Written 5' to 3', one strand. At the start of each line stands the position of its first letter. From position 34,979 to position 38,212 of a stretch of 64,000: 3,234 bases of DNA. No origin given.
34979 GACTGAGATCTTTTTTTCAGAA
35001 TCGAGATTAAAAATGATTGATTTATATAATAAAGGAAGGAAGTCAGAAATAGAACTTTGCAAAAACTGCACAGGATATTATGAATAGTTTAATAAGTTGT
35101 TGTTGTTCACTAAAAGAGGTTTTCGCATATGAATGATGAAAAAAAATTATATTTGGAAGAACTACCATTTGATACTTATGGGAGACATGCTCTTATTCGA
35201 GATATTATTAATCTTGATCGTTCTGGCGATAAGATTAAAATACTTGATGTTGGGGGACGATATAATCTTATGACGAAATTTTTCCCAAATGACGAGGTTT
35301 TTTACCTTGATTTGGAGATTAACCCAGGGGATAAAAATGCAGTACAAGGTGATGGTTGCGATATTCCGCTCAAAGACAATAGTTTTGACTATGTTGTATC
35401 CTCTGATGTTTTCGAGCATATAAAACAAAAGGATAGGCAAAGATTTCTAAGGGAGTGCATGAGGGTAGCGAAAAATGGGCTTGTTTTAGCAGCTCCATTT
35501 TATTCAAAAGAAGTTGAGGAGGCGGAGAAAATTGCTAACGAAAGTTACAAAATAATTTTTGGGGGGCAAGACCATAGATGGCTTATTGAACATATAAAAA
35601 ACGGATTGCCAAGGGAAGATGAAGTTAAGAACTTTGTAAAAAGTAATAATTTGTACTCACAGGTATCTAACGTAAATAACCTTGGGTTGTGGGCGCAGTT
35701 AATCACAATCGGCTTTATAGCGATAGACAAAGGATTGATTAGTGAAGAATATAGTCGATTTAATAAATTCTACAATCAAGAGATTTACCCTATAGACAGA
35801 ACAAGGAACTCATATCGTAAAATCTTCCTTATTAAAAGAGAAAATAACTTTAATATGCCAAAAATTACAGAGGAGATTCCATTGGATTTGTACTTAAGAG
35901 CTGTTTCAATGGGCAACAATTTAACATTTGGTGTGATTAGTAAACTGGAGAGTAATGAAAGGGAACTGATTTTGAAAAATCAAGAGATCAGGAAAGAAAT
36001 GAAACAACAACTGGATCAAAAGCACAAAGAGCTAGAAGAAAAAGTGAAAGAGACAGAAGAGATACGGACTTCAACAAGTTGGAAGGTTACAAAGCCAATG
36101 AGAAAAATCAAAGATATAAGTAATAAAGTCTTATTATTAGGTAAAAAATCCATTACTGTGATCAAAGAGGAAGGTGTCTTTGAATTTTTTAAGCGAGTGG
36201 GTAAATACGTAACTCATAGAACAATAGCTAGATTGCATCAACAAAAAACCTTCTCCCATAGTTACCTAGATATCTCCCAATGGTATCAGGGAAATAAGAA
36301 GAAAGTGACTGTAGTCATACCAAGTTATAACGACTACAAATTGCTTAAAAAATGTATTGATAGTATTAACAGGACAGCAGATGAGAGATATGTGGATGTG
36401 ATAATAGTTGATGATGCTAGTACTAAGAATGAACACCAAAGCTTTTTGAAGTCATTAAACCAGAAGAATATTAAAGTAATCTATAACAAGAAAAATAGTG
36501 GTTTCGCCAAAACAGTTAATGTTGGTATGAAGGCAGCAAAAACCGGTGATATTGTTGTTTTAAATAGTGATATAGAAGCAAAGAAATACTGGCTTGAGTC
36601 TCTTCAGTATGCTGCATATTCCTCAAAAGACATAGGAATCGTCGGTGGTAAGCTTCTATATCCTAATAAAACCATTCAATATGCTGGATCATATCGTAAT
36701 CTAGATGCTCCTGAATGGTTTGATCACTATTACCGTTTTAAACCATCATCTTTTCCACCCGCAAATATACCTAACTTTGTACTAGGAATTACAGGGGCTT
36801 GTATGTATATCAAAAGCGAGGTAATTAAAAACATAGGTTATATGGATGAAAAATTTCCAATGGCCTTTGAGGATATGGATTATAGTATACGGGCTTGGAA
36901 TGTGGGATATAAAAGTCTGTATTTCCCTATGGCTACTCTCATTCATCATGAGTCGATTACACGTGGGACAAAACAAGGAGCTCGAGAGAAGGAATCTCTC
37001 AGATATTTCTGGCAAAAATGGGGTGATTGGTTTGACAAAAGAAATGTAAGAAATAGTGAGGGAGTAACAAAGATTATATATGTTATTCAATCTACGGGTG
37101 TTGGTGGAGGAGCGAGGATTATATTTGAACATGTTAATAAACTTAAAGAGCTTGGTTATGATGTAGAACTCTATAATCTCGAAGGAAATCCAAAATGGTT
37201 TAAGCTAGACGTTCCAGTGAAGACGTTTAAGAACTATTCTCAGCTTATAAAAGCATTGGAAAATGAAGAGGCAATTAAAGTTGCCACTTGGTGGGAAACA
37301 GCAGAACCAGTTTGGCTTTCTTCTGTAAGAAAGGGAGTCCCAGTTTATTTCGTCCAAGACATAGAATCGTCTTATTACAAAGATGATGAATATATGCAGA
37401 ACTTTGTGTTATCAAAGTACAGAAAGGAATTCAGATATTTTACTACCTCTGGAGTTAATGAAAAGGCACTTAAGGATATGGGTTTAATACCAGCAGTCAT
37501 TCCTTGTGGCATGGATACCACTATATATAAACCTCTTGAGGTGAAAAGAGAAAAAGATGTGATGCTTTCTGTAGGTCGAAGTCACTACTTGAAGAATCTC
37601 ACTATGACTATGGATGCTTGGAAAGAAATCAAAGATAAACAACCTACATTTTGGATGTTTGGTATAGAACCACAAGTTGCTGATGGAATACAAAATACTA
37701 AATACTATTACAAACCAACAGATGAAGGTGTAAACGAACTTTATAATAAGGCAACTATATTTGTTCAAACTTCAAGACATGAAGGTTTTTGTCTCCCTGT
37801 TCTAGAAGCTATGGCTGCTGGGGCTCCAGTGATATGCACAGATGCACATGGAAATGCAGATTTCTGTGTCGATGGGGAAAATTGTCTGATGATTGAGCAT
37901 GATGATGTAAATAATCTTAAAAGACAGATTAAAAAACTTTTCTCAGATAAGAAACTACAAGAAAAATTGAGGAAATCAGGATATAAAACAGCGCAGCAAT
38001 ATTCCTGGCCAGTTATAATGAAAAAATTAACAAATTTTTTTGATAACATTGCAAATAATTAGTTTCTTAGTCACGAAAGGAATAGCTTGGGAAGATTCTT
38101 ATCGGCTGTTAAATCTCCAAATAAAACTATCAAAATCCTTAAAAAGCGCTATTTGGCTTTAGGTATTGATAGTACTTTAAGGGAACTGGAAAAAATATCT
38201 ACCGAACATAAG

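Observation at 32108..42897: ABC-transporter-dependent glycan pathway with Wzt C-terminal domain, a methyltransferase-coiled-coil-GT2-GT4 megaenzyme and a radical SAM/SPASM enzyme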

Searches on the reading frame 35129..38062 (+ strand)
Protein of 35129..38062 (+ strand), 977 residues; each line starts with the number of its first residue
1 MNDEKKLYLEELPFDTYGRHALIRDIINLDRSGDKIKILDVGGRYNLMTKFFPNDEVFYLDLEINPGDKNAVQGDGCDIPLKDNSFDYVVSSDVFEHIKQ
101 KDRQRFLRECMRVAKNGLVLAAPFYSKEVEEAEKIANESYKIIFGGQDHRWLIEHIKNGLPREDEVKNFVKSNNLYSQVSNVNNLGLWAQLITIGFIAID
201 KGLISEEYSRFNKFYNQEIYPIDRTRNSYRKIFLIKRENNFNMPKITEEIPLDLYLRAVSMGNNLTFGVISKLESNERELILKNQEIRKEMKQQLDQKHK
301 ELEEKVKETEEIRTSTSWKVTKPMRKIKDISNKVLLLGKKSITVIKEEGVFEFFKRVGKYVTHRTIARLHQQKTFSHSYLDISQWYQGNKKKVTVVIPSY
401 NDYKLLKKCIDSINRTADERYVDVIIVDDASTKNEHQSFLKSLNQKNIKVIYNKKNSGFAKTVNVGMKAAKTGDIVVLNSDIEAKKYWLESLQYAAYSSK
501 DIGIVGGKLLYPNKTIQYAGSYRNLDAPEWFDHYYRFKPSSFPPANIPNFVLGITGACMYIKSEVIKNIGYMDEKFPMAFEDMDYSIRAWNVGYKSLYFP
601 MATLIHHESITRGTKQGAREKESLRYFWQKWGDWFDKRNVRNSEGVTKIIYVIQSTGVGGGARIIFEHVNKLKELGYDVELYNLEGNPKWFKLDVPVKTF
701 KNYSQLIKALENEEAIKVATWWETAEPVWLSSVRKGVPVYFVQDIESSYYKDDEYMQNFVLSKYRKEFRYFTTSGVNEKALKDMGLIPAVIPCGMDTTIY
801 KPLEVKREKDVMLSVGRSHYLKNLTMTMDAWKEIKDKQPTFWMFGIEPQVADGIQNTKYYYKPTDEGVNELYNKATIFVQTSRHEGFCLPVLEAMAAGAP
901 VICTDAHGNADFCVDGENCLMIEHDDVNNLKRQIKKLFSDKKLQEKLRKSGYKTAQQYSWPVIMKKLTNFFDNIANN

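Call 4: search_protein_families(library=pfam, proteins=[window:35129-38062:+], max_evalue=0.01)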
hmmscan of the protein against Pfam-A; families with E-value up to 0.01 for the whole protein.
window:35129-38062:+ (977 aa): 11 families
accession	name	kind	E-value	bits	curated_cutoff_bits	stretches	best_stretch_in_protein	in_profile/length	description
PF00534.26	Glycos_transf_1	-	4e-25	88.7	26.4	1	802-953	8-171/172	Glycosyl transferases group 1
PF13692.12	Glyco_trans_1_4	-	1.7e-22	80.6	27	1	811-940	3-142/142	Glycosyl transferases group 1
PF00535.33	Glycos_transf_2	-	2.6e-21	76.7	23.3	1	394-558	1-156/168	Glycosyl transferase family 2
PF13641.12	Glyco_tranf_2_3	-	1e-12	49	27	1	393-618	3-219/230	Glycosyltransferase like family 2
PF08241.18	Methyltransf_11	-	4.6e-12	46.9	21.2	1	70-117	45-90/95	Methyltransferase domain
PF13649.12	Methyltransf_25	-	2.6e-08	34.9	27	1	70-117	49-96/97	Methyltransferase domain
PF13524.12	Glyco_trans_1_2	-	3.7e-08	33.9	25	1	866-960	38-135/144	Glycosyl transferase-like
PF20706.3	GT4-conflict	-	1e-07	31.8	26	1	860-913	267-320/385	Family 4 Glycosyltransferase in conflict systems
PF08242.18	Methyltransf_12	-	5e-05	24.4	30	1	69-117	48-95/98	Methyltransferase domain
PF13847.12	Methyltransf_31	-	0.0018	18.4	27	1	73-140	60-127/145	Methyltransferase domain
PF13632.12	Glyco_trans_2_3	-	0.0023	18.2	27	1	547-610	65-126/198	Glycosyl transferase family group 2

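Call 6: search_protein_families(library=ncbifam, proteins=[window:35129-38062:+], max_evalue=0.001)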
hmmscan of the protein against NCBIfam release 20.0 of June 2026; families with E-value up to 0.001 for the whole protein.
window:35129-38062:+ (977 aa): 52 families (the best 25 are shown)
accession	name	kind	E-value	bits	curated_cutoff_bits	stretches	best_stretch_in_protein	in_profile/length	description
TIGR03965.1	mycofact_glyco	equivalog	3.1e-21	75.8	280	1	384-607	66-281/467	mycofactocin biosynthesis glycosyltransferase MftF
NF047880.1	glyco_SdgA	exception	6.5e-17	61.3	800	1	864-969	379-485/488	serine-aspartate repeat adhesin O-glycosyltransferase SdgA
TIGR03088.1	stp2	hypoth_equivalog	6e-16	58.4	409.05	1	865-973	263-372/374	TIGR03088 family PEP-CTERM/XrtA system glycosyltransferase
NF041876.1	EPS_EpsE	equivalog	4.1e-15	55.9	400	1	866-955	287-376/389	exopolysaccharide biosynthesis GT4 family glycosyltransferase EpsE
NF053787.1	GlcN_PG_synth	equivalog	9e-15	54.4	480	1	772-974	159-359/361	N-acetylglucosaminyl phosphatidylglycerol synthase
NF038299.1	EPS_HpsN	equivalog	7e-14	51.5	425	1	392-616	2-230/317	hormogonium polysaccharide biosynthesis glycosyltransferase HpsN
TIGR03999.1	thiol_BshA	equivalog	2.4e-13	49.8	273.7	1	866-974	264-373/375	N-acetyl-alpha-D-glucosaminyl L-malate synthase BshA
TIGR02149.1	glgA_Coryne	subfamily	9.8e-13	48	302.4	1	865-974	274-390/391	glycogen synthase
NF047683.1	TeichurnBiosyTuaG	equivalog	1.6e-12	47.6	400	1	389-490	4-105/252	teichuronic acid biosynthesis protein TuaG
TIGR03937.1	PgaC_IcaA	equivalog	2.7e-12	46.4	422.3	1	387-486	41-140/407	poly-beta-1,6-N-acetyl-D-glucosamine synthase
NF047881.1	glyco_SdgB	exception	3.5e-12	45.8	800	1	742-971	253-493/496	serine-aspartate repeat adhesin O-glycosyltransferase SdgB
TIGR01556.1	rhamnosyltran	subfamily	3.6e-12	46.1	200.55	1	403-606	7-200/281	rhamnosyltransferase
NF041875.1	EPS_EpsD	equivalog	5.7e-12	45.7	370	1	393-608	1-208/325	exopolysaccharide biosynthesis glycosyltransferase EpsD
TIGR03449.1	mycothiol_MshA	equivalog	8.3e-12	44.7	462.5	1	860-974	288-403/406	D-inositol-3-phosphate glycosyltransferase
NF038229.1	Glyco4_Geo_Pelo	equivalog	8.5e-12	44.7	400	1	868-961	231-323/338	GPMC system family 4 glycosyltransferase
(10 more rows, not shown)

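Call 10: search_solved_structures(query=window:35129-38062:+, max_evalue=0.001)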
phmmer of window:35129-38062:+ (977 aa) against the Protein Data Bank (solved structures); distinct sequences matched with E-value up to 0.001: 29.
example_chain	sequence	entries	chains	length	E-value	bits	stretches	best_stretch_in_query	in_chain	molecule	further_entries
7ec7_A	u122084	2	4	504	1.1e-09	40.1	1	745-970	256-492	Glycosyl transferase, group 1 family protein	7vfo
7ec1_A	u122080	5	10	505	1.1e-09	40.1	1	745-970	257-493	Glycosyl transferase, group 1 family protein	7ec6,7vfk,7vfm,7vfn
7ec3_A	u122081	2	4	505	1.1e-09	40.1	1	745-970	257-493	Glycosyl transferase, group 1 family protein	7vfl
7qnt_AAA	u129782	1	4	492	9.8e-09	37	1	877-964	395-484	TarM(Se)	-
7qd7_AAA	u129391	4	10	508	1e-08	36.9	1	877-964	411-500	TarM(Se)_G117R | TarM(Se)_G117R-4RboP | TarM(Se)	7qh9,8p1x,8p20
2z87_A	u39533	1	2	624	1.1e-08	36.8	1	393-508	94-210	Chondroitin synthase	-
2z86_A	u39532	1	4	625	1.1e-08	36.8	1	393-508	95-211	Chondroitin synthase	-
5i45_A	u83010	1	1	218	1.7e-08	36.2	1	870-954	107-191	Glycosyl transferases group 1 family protein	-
7qsg_A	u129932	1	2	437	1.9e-07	32.7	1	789-966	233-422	D-inositol 3-phosphate glycosyltransferase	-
6p61_A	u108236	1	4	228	7.7e-07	30.7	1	391-483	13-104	Glycosyltransferase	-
6kih_A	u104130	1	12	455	8.7e-07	30.5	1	790-967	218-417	Tll1590 protein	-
5hea_A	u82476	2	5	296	9.5e-07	30.4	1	389-503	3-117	Putative glycosyltransferase (GalT1)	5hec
5mlz_A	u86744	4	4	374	3.6e-06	28.5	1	390-509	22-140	Dolichol monophosphate mannose synthase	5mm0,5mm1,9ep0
4pqg_A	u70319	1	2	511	9.9e-06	27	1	866-963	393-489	Glycosyltransferase Gtf1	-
8dvz_A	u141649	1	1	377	1e-05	27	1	808-953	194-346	N, N'-diacetylbacillosaminyl-diphospho-undecaprenol alpha-1,3-N-acetylgalactosaminyltransf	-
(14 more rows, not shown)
